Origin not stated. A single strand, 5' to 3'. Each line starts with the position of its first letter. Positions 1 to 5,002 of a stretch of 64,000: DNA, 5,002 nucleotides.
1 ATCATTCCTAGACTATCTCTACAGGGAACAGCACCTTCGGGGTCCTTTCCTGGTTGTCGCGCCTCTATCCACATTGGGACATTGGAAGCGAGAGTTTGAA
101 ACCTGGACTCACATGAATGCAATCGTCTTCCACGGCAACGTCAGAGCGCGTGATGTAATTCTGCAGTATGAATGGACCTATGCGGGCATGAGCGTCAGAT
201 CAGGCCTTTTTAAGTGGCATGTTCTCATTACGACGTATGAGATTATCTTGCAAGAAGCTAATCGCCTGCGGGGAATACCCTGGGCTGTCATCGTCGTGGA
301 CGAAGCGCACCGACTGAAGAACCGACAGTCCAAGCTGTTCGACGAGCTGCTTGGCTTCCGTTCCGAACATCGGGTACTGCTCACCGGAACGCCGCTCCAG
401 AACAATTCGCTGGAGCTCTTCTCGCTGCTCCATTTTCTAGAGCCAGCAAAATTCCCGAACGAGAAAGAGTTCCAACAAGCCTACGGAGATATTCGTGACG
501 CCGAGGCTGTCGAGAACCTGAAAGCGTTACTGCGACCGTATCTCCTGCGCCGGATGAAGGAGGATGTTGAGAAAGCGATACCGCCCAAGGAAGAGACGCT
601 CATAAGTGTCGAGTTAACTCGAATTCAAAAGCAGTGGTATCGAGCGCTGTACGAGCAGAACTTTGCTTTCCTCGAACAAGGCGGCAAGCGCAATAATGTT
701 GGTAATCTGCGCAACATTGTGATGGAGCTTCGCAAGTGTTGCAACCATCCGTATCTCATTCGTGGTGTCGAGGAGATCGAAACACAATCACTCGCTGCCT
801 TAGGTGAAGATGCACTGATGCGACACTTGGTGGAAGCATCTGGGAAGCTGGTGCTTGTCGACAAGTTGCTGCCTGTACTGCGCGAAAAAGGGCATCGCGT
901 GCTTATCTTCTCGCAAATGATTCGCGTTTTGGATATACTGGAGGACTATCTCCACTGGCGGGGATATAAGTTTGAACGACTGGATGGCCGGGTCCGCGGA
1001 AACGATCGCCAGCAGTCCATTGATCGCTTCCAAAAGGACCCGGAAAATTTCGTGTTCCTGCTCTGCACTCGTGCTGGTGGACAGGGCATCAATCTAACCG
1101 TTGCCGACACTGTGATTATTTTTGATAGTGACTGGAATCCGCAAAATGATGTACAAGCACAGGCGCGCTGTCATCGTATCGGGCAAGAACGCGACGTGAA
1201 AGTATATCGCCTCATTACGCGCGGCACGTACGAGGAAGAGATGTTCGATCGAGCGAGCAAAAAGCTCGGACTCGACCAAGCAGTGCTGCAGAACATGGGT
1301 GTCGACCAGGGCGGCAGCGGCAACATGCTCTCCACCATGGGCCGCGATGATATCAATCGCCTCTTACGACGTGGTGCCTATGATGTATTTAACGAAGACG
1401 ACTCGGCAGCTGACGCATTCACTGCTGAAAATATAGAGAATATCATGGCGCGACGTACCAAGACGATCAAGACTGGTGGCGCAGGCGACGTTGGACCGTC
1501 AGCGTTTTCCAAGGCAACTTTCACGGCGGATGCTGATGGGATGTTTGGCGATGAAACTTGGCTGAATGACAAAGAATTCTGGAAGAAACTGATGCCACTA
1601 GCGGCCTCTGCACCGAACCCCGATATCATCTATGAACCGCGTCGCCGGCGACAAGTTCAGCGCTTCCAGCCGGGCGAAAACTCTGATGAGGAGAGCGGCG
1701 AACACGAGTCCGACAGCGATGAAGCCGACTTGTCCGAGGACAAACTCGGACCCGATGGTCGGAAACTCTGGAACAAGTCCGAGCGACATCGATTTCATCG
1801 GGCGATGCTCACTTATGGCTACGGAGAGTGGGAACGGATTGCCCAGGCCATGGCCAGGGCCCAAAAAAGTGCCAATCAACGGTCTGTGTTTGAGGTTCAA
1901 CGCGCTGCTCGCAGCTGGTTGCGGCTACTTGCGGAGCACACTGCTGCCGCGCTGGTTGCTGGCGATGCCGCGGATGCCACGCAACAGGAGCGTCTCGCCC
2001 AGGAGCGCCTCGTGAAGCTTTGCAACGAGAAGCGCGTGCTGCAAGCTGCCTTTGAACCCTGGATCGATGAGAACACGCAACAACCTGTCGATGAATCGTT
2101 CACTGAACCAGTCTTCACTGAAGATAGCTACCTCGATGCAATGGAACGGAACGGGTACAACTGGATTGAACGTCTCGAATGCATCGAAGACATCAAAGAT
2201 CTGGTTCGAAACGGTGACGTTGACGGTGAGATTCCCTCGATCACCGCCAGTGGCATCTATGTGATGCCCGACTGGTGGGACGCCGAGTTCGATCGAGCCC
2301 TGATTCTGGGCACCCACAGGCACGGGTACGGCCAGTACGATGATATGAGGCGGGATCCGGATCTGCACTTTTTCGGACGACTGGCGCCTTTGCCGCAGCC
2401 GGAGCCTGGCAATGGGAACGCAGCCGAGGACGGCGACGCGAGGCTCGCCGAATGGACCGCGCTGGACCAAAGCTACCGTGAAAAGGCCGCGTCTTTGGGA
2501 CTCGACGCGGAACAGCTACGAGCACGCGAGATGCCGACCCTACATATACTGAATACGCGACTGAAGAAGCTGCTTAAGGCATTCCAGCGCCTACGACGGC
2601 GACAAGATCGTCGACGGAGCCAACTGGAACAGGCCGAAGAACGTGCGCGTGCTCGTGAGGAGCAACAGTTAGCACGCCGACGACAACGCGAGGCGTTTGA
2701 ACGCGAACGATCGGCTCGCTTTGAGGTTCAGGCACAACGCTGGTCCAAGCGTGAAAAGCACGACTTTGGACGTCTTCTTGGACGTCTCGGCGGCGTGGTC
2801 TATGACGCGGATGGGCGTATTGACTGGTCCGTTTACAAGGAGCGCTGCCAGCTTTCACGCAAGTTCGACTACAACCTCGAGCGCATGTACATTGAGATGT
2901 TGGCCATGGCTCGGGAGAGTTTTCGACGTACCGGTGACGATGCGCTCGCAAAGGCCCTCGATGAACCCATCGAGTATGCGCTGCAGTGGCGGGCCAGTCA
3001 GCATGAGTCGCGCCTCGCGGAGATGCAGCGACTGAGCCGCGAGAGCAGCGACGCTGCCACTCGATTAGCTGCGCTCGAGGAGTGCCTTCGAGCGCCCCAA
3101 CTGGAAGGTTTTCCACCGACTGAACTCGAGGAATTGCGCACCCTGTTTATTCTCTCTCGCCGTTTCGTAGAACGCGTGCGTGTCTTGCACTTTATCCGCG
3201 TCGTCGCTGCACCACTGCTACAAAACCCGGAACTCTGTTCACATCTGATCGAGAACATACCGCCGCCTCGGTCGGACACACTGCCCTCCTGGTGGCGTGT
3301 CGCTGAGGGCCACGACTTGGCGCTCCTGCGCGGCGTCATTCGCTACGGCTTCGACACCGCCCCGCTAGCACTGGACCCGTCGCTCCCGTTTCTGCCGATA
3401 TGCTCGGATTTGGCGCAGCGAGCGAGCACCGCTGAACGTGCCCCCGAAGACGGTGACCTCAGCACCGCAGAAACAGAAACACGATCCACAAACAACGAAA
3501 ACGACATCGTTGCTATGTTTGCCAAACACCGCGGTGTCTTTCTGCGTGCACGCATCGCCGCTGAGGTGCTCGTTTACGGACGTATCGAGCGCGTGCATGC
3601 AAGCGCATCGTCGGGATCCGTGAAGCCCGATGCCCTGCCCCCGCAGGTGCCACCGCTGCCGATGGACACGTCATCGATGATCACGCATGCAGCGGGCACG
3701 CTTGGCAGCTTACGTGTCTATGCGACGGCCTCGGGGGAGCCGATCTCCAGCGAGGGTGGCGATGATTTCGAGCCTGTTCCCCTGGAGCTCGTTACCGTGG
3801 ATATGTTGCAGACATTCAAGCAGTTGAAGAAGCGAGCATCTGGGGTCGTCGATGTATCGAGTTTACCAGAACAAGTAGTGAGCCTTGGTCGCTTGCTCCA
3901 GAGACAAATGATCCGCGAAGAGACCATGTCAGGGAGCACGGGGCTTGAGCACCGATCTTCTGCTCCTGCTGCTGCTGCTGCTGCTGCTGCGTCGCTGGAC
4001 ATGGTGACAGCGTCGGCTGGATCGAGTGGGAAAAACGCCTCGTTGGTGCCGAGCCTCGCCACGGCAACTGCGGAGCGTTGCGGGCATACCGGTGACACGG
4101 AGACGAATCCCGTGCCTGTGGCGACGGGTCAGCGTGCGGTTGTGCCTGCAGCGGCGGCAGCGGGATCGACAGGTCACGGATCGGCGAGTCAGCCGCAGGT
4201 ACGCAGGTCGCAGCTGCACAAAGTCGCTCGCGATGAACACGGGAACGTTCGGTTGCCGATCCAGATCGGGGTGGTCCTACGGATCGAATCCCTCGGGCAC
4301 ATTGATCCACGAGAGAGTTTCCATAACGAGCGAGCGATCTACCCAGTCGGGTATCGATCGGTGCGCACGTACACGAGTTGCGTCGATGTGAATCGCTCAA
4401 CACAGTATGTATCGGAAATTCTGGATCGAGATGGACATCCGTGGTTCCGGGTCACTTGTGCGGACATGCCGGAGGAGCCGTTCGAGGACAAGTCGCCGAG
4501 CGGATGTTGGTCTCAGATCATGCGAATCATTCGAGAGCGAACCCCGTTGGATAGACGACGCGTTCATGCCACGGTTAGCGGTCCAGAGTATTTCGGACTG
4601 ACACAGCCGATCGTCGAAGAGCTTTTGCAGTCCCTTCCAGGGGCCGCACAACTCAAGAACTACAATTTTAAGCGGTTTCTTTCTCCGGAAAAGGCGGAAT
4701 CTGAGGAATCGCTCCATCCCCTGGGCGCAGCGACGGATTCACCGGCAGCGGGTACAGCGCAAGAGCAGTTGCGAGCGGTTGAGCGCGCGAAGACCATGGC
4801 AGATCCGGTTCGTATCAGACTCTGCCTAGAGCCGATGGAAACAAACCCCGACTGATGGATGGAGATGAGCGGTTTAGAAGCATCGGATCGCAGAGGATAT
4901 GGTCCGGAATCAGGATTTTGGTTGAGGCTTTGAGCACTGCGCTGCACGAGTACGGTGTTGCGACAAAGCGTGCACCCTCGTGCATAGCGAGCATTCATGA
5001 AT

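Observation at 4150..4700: CHD ATPase carries a C-terminal FYRN/FYRC (FY-rich) module, an unusual domain combination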

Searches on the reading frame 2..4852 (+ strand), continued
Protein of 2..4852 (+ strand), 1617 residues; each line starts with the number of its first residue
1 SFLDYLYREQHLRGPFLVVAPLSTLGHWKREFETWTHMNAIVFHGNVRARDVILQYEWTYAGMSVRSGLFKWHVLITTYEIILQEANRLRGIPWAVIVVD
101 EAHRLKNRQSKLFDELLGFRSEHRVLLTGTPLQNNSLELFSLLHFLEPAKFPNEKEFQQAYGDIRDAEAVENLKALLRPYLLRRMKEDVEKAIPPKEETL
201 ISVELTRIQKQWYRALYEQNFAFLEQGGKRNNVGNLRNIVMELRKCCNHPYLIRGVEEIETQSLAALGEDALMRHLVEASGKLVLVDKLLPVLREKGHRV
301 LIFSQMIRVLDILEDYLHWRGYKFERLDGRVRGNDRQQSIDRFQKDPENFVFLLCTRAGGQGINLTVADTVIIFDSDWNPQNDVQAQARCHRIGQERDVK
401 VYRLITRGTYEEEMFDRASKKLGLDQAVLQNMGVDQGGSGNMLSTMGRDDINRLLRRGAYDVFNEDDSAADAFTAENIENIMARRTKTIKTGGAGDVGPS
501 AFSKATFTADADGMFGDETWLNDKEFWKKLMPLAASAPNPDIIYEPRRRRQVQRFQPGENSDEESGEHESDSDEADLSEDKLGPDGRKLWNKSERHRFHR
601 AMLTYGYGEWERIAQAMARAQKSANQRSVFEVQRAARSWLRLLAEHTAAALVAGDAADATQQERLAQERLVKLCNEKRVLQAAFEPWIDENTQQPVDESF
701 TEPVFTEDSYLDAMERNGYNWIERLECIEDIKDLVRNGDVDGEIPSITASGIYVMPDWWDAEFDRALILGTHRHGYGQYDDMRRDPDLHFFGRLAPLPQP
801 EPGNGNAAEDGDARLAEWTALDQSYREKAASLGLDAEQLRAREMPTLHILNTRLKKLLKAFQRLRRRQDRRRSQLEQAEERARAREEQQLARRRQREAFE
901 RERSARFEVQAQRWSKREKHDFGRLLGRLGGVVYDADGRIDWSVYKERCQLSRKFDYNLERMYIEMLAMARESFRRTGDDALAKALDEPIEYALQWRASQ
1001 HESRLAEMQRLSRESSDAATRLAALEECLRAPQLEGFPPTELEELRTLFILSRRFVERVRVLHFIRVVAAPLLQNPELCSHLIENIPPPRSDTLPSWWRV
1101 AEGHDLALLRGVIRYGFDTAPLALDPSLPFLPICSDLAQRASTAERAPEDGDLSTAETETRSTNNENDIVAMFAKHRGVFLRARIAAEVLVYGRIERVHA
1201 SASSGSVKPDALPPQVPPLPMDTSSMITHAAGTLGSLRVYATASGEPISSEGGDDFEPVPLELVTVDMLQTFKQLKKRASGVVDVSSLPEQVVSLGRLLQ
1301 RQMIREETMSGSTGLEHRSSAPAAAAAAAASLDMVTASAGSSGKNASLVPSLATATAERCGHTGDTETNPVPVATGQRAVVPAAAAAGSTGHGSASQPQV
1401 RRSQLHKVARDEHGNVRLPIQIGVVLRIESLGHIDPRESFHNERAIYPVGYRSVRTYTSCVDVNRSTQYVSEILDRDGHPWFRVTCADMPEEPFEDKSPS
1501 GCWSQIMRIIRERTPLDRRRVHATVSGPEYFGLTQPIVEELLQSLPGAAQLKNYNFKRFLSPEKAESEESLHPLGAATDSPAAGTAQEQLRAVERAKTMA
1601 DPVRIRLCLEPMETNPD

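Call 49: search_protein_families(library=pfam, proteins=[P0273], max_evalue=0.01)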
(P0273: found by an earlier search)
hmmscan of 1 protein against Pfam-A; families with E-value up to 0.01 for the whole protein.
P0273 (2014 aa): 11 families
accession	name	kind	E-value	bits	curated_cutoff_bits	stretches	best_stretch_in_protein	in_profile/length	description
PF00176.29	SNF2-rel_dom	-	2e-82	277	24.9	1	364-649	1-290/290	SNF2-related domain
PF00271.37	Helicase_C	-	1.8e-25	89.8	23.5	1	681-791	4-110/110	Helicase conserved C-terminal domain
PF05965.19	FYRC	-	6.3e-20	71.6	21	1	1877-1955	2-83/84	F/Y rich C-terminus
PF00385.30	Chromo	-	5.3e-19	68.3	25.1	2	278-327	2-53/53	Chromo (CHRromatin Organisation MOdifier) domain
PF05964.19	FYRN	-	3e-18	65.6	24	1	1815-1872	2-59/60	F/Y-rich N-terminus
PF23078.2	HTH_CHD6-9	-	3.4e-10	40.1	27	1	1290-1375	2-87/105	Chromodomain-helicase-DNA-binding protein 6-9, tri-helical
PF04851.21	ResIII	-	4.5e-09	36.9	22.5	1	360-528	3-162/164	Type III restriction enzyme, res subunit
PF11496.14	HDA2-3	-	7.3e-09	35.6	27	1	631-810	48-228/278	Class II histone deacetylase complex subunits 2 and 3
PF23588.3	HTH_CHD1_Hrp3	-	3.5e-06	27.4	27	0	1156-1187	21-52/83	ATP-dependent helicase CHD1-2/hrp3 HTH domain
PF00270.35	DEAD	-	0.00014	22.1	26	1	384-528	19-160/167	DEAD/DEAH box helicase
PF23615.1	Chromo_MIT1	-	0.00015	22.6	27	0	197-221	35-59/82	MIT1 Chromo domain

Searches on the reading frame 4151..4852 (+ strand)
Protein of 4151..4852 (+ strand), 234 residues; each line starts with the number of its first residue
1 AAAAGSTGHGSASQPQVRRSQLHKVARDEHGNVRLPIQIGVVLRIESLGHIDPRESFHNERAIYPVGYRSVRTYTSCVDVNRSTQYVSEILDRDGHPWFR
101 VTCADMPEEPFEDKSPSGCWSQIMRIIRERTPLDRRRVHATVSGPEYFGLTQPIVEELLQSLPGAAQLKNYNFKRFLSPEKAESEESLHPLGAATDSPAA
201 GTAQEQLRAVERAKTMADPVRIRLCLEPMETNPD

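Call 5: search_protein_families(library=pfam, proteins=[window:4151-4852:+], max_evalue=1)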
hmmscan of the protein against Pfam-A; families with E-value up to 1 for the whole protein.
window:4151-4852:+ (234 aa): 2 families
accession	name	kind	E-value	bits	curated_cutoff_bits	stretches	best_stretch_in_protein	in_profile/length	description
PF05965.19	FYRC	-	3.6e-21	75.6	21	1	97-175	2-83/84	F/Y rich C-terminus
PF05964.19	FYRN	-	1.9e-19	69.5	24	1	35-92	2-59/60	F/Y-rich N-terminus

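Call 6: find_homologous_proteins(query=window:4151-4852:+, max_evalue=0.001)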
Query window:4151-4852:+: 1525 candidates shared short words with the query, none scored E <= 0.001.
